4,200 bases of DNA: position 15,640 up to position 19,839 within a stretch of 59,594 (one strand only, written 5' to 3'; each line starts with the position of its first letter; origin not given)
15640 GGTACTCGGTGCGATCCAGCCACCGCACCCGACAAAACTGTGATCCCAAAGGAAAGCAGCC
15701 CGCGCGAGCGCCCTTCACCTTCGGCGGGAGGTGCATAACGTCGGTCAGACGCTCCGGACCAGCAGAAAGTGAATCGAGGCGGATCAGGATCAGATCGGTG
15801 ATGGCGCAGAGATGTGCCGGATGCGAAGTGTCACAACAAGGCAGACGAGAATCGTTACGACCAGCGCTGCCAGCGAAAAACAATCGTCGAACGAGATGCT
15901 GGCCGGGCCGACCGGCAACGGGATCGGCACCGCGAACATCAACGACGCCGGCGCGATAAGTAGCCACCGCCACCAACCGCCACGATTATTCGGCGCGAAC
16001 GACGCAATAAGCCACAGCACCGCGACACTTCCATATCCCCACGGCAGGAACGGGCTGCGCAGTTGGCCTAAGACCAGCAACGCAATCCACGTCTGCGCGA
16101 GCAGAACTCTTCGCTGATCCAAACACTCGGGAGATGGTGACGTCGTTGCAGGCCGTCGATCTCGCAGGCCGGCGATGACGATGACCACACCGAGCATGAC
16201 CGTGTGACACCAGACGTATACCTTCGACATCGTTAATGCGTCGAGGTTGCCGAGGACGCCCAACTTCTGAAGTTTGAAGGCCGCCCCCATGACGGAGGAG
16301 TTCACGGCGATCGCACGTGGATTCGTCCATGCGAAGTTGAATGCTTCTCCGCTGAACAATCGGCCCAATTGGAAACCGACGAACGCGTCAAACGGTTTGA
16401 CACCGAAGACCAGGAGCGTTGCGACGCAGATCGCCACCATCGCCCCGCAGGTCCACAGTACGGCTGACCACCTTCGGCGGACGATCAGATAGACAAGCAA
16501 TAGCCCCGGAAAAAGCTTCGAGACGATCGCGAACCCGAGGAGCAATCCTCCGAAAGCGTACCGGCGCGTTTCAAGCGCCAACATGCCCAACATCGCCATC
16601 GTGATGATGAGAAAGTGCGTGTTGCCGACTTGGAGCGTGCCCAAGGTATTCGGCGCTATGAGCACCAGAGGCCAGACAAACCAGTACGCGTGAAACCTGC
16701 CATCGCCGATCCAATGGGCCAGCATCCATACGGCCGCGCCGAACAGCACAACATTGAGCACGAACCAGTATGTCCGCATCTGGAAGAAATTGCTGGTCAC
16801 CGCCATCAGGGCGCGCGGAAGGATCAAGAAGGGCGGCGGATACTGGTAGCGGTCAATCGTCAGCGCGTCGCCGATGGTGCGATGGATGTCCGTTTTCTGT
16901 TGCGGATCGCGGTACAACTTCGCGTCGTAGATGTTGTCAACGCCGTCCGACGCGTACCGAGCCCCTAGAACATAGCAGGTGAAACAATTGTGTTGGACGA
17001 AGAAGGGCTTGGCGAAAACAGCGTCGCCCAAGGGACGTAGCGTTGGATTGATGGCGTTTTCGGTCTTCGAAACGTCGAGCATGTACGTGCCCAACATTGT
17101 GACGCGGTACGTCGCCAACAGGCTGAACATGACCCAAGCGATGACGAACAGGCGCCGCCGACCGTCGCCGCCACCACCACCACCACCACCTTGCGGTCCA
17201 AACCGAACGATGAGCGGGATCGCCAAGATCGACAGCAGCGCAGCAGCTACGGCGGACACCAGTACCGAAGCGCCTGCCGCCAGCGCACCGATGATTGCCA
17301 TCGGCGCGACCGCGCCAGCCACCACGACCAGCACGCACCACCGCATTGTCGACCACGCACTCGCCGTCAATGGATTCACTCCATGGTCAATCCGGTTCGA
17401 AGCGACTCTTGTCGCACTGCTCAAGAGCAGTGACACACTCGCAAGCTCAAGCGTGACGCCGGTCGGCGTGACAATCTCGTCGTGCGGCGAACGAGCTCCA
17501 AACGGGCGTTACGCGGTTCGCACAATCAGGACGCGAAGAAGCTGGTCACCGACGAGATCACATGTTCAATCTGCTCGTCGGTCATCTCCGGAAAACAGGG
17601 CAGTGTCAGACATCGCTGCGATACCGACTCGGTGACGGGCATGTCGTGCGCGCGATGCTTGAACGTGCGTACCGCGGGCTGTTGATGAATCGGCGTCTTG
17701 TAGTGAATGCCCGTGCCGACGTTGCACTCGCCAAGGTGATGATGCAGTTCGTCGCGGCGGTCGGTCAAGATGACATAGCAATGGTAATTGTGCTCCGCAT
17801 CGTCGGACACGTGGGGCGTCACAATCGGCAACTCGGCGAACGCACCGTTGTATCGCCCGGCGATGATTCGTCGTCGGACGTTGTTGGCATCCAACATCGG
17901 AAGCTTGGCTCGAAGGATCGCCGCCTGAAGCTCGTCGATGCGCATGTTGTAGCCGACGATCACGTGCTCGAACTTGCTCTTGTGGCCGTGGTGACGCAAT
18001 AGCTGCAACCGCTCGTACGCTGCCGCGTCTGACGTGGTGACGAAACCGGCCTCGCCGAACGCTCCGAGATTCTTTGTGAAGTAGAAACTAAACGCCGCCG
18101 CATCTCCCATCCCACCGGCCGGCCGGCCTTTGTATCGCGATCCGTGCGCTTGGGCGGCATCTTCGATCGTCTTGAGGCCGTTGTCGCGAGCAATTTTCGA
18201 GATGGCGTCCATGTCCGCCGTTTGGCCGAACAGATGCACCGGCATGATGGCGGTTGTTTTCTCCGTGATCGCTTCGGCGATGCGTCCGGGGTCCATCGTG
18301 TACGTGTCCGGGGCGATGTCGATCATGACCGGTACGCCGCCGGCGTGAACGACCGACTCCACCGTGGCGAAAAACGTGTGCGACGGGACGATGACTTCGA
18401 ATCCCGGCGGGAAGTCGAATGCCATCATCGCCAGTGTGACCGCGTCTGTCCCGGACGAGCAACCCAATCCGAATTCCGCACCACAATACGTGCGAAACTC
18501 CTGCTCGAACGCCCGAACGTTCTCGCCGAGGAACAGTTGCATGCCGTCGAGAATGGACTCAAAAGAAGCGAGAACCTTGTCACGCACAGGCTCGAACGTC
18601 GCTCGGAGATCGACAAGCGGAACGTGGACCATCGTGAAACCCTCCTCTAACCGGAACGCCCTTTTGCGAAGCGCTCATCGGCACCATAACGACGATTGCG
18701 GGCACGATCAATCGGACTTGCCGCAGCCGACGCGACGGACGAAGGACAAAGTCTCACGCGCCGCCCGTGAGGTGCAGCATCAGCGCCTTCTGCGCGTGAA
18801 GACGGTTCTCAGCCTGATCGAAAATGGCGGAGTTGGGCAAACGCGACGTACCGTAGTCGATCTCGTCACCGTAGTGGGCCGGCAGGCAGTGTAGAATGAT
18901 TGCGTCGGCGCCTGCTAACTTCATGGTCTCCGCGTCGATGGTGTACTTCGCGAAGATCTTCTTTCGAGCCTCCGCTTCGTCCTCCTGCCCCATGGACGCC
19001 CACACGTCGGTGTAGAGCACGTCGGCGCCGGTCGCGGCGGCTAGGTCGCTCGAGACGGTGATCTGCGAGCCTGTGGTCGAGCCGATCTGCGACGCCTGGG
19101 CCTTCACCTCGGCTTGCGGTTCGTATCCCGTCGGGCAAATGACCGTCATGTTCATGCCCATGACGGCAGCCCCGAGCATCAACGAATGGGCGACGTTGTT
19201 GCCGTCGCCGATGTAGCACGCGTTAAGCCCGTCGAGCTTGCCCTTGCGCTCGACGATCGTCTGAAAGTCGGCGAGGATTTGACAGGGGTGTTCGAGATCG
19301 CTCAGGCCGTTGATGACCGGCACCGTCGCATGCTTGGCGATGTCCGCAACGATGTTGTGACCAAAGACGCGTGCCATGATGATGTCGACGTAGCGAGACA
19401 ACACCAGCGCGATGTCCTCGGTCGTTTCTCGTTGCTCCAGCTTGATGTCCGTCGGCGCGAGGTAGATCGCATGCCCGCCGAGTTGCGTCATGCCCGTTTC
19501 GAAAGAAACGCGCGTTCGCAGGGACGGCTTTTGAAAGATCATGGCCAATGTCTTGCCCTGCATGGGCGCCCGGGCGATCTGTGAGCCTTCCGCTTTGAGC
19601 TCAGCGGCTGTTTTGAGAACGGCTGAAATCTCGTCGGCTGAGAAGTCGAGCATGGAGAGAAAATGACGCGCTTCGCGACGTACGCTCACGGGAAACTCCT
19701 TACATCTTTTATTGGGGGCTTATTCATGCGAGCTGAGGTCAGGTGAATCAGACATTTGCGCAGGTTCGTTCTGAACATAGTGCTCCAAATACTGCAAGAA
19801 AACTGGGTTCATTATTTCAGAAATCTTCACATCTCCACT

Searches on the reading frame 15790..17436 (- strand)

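Call 73: search_protein_families(library=pfam, proteins=[window:15790-17436:-], max_evalue=0.00001)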
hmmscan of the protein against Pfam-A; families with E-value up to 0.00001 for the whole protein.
window:15790-17436:- (548 aa): 1 family
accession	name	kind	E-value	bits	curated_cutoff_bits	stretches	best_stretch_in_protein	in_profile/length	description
PF09594.16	GT87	-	7.3e-22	78.7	25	1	197-427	1-217/237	Glycosyltransferase family 87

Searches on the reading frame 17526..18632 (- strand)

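Call 73: search_protein_families(library=pfam, proteins=[window:17526-18632:-], max_evalue=0.00001)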
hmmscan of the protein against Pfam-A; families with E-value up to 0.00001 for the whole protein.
window:17526-18632:- (368 aa): 2 families
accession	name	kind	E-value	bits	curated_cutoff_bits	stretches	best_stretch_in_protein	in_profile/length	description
PF01041.23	DegT_DnrJ_EryC1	-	3.1e-118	395.5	19.8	1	20-362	7-359/360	DegT/DnrJ/EryC1/StrS aminotransferase family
PF01212.27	Beta_elim_lyase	-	1.2e-07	31.8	27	1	37-161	32-171/288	Beta-eliminating lyase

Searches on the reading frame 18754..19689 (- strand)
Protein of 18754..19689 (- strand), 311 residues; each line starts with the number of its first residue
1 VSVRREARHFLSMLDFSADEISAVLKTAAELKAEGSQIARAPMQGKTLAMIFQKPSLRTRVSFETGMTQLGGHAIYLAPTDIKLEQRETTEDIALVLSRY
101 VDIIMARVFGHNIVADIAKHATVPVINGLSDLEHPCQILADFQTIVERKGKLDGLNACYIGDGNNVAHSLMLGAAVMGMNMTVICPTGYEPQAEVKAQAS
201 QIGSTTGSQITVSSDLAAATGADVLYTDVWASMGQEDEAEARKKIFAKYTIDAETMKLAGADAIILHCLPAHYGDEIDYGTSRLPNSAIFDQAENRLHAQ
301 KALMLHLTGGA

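Call 73: search_protein_families(library=pfam, proteins=[window:18754-19689:-], max_evalue=0.00001)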
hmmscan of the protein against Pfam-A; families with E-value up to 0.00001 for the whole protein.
window:18754-19689:- (311 aa): 2 families
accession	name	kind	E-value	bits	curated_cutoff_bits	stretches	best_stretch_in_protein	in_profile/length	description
PF00185.30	OTCace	-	6.3e-54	182.7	29.4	1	153-306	1-156/157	Aspartate/ornithine carbamoyltransferase, Asp/Orn binding domain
PF02729.26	OTCace_N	-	2.4e-50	170.9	29.9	1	8-147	1-148/148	Aspartate/ornithine carbamoyltransferase, carbamoyl-P binding domain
